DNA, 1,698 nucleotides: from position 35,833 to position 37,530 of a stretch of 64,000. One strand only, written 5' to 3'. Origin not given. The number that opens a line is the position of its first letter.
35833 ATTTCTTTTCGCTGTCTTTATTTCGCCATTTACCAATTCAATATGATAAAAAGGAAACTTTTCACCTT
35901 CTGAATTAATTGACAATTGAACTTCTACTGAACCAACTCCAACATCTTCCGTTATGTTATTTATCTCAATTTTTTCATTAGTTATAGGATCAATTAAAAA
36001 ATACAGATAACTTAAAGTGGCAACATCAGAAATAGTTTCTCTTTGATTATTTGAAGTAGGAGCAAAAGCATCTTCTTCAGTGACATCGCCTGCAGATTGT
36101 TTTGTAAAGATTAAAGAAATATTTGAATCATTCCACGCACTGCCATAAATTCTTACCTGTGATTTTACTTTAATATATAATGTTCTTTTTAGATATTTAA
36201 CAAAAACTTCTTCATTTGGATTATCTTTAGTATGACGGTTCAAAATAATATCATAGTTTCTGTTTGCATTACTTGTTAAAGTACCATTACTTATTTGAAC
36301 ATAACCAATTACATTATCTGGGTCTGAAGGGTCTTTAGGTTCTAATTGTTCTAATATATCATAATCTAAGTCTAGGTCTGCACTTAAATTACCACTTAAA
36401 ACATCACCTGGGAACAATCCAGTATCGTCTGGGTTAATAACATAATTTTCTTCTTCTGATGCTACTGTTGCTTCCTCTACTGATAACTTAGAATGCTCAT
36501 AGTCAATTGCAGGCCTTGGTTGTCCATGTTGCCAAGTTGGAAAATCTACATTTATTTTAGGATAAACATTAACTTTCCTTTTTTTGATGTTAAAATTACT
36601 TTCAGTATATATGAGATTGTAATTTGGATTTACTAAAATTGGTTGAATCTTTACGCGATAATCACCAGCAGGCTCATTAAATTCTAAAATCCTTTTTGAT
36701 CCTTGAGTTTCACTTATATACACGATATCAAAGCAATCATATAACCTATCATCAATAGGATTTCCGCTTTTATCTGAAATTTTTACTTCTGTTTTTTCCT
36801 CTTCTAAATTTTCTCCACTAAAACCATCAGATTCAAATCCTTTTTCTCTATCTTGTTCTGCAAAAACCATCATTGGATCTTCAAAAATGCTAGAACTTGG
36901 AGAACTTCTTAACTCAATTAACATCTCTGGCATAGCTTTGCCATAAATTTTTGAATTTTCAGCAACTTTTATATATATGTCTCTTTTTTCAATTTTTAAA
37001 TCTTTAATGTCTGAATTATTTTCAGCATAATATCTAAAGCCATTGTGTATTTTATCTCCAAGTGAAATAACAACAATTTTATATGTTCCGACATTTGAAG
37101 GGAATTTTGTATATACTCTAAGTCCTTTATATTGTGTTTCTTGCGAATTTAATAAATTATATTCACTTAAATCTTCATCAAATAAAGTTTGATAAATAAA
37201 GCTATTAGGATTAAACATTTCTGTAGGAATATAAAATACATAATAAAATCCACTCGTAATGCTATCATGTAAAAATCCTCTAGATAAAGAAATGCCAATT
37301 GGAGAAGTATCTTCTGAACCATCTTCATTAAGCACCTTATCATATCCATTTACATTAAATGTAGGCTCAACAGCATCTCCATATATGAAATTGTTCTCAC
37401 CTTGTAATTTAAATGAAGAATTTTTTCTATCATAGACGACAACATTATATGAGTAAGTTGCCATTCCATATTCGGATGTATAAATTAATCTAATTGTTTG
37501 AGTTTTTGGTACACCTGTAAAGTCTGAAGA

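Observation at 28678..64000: System-level hypothesis: a surface 'capture' array of non-catalytic giant proteins coupled to purely intracellular glycan breakdown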

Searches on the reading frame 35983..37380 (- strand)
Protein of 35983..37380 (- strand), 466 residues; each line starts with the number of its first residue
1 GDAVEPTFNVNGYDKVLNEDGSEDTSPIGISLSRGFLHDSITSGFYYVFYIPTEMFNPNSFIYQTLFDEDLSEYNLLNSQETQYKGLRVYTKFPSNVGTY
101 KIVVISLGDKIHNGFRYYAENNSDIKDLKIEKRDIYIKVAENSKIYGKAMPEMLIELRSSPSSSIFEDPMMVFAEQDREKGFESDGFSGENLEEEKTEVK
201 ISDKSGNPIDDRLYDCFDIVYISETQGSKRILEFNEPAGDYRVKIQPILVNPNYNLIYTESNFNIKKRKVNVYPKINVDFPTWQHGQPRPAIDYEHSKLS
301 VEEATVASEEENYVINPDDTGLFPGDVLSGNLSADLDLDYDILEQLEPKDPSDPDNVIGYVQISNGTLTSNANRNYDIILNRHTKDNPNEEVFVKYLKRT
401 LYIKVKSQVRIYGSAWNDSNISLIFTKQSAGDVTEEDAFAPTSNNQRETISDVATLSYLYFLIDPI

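Call 22: search_protein_families(library=pfam, proteins=[window:35983-37380:-], max_evalue=1)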
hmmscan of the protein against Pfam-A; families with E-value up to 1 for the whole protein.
window:35983-37380:- (466 aa): 1 family
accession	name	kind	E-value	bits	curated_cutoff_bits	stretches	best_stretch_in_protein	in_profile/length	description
PF18676.6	MBG_2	-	0.0076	17.3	25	0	235-263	44-71/72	MBG domain (YGX type)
